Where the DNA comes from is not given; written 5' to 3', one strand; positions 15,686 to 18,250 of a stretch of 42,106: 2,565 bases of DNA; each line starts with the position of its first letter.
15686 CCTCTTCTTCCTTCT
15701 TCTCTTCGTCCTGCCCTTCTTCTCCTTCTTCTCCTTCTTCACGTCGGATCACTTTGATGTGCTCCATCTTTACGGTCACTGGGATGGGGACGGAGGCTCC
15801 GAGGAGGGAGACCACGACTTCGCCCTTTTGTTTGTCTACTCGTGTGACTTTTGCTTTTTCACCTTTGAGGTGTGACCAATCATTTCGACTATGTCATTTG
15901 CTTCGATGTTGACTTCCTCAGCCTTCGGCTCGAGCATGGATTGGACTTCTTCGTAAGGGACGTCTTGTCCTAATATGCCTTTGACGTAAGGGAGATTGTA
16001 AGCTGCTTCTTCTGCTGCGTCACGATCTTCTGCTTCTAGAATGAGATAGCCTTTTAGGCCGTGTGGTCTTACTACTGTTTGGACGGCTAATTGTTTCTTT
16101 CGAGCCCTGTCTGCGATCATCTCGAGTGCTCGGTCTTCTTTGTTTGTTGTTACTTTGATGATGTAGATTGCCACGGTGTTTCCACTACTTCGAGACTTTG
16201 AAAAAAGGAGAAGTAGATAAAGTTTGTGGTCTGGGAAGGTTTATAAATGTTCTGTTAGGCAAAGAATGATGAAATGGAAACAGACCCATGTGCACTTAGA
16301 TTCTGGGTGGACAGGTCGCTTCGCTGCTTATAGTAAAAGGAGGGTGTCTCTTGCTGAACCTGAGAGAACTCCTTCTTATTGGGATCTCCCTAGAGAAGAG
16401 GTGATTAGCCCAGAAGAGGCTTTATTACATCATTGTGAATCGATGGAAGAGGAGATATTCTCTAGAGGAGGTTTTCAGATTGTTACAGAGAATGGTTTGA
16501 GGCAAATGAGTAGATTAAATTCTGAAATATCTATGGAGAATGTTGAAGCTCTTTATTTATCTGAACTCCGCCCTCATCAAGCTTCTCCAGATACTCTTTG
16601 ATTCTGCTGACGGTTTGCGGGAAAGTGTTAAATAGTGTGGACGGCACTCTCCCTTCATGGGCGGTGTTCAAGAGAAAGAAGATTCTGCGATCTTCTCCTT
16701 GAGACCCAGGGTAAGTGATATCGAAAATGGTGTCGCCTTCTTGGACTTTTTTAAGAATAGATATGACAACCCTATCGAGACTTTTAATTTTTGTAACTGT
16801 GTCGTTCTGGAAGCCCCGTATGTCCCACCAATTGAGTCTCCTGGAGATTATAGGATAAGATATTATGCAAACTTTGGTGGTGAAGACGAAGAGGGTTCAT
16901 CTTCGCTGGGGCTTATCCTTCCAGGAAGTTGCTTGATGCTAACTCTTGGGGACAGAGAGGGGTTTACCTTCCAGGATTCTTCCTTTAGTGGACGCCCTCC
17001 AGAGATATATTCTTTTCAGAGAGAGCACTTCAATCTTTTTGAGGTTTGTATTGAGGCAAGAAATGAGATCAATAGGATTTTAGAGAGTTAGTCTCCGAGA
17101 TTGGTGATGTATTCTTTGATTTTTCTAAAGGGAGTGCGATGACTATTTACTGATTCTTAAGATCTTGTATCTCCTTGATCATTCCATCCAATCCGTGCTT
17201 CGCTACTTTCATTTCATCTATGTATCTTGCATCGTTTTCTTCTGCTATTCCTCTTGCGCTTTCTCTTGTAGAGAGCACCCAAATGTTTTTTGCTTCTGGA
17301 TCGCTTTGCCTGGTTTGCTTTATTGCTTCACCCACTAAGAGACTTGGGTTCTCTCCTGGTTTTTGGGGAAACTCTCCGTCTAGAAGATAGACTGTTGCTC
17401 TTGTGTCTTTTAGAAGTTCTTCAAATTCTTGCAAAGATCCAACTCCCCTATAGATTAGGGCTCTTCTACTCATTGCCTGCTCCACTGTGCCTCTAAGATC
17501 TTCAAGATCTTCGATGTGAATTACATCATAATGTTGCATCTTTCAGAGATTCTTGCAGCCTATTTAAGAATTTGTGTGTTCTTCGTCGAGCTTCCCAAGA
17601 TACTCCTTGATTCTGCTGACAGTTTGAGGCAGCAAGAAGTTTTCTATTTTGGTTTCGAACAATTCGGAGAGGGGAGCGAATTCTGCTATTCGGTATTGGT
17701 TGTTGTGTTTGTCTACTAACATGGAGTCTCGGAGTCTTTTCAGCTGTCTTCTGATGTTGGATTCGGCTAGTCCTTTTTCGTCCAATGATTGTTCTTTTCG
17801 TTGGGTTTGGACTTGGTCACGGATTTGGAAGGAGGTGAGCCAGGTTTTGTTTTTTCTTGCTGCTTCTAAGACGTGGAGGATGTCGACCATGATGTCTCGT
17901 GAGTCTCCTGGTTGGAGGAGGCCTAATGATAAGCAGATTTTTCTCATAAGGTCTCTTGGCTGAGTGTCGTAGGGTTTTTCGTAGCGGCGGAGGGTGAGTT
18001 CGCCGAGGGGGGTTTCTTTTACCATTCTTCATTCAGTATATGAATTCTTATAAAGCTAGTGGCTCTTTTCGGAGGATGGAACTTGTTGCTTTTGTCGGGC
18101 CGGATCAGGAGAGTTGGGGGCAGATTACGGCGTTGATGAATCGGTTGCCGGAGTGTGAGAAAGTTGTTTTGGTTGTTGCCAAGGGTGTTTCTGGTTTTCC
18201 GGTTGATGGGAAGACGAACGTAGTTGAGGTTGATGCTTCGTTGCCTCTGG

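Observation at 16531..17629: Second ~1 kb cassette (unknown gene + receiver-like gene) bracketed by a duplicated 3' end of a wHTH regulator gene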

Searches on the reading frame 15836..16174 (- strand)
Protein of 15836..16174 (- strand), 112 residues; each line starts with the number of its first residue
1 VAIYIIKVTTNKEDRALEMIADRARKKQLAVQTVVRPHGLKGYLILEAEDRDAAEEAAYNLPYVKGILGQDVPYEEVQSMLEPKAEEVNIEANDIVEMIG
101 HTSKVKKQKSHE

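Call 5: search_protein_families(library=pfam, proteins=[window:15836-16174:-], max_evalue=0.1)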
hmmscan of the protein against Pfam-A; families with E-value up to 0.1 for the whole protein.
window:15836-16174:- (112 aa): 3 families
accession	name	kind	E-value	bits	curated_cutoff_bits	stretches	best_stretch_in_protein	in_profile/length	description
PF03439.18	Spt5-NGN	-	3.4e-15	56.2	22.4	1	3-81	2-84/84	Early transcription elongation factor of RNA pol II, NGN section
PF03795.20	YCII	-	0.0026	18.6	24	1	40-72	57-89/95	YCII-related domain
PF02641.20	DUF190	-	0.061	14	23.4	1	1-64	3-64/97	Uncharacterized ACR, COG1993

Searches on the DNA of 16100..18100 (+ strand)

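Call 99: search_rna_families(source=window, start=16100, end=18100, threshold=evalue, max_evalue=1)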
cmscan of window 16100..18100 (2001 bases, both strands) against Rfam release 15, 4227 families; matches with E-value up to 1: 0.
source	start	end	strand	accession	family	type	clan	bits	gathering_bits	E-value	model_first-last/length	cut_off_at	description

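Call 100: search_dna_similar(query=window:16500-17650:+, collection=plasmids, mode=distant, max_rows=5)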
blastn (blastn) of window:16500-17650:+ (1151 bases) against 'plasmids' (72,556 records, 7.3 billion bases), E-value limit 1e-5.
No match.

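Call 101: search_dna_similar(query=window:16500-17650:+, collection=phages, mode=distant, max_rows=5)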
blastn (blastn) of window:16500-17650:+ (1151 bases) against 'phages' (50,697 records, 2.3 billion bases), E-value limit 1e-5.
No match.

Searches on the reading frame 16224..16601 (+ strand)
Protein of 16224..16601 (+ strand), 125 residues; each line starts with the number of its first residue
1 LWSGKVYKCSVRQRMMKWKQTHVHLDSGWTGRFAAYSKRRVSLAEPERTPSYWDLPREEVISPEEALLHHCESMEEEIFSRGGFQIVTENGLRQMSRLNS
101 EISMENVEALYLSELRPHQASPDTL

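Call 5: search_protein_families(library=pfam, proteins=[window:16224-16601:+], max_evalue=0.1)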
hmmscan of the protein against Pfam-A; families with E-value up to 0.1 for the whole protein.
window:16224-16601:+ (125 aa): 0 families

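Call 12: search_protein_families(library=ncbifam, proteins=[window:16224-16601:+], max_evalue=0.1)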
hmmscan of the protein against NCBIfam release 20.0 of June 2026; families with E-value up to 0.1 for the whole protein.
window:16224-16601:+ (125 aa): 0 families

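Call 54: search_protein_families(library=padloc, proteins=[window:16269-16601:+], max_evalue=0.01)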
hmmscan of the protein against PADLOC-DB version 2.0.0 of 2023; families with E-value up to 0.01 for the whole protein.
window:16269-16601:+ (110 aa): 0 families

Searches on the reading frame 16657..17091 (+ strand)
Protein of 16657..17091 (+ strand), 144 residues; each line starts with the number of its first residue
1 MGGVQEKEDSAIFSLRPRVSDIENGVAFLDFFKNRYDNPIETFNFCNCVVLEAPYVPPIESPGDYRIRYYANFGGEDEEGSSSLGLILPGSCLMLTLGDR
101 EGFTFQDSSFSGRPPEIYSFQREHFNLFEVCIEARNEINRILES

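Call 5: search_protein_families(library=pfam, proteins=[window:16657-17091:+], max_evalue=0.1)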
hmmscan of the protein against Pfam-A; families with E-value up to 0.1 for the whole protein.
window:16657-17091:+ (144 aa): 0 families

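Call 12: search_protein_families(library=ncbifam, proteins=[window:16657-17091:+], max_evalue=0.1)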
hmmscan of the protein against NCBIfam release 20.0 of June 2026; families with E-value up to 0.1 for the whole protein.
window:16657-17091:+ (144 aa): 0 families

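Call 35: find_homologous_proteins(query=window:16657-17091:+, max_evalue=0.001)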
Query window:16657-17091:+ (144 aa): 1 proteins with E <= 0.001 among 18 candidates.
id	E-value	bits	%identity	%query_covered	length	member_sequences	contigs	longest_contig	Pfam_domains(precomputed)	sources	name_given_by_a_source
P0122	9.6e-83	293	93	98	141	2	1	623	-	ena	-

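Call 37: find_encoding_contigs(protein=P0122, flank=5000, max_places=6)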
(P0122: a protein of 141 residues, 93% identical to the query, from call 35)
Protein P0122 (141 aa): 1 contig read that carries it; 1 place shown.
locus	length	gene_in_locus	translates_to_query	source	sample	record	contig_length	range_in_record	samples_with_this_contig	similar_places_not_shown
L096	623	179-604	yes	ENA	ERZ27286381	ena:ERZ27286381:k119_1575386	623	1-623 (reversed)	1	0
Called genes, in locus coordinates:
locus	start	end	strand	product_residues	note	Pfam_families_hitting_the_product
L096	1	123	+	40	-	?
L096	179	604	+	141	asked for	-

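Call 54: search_protein_families(library=padloc, proteins=[window:16657-17091:+], max_evalue=0.01)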
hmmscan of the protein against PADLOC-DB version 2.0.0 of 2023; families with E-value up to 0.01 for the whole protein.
window:16657-17091:+ (144 aa): 0 families

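Call 72: find_related_loci(query=window:16657-17091:+, collection=viral_contigs, flank=4000)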
Query window:16657-17091:+ (144 aa) in viral_contigs; peptide patterns used: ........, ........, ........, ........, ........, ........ (x = any residue, [..] = any of these).
12 stretches matched a pattern, but none encodes a relative of the query by tblastn (E <= 1e-3).
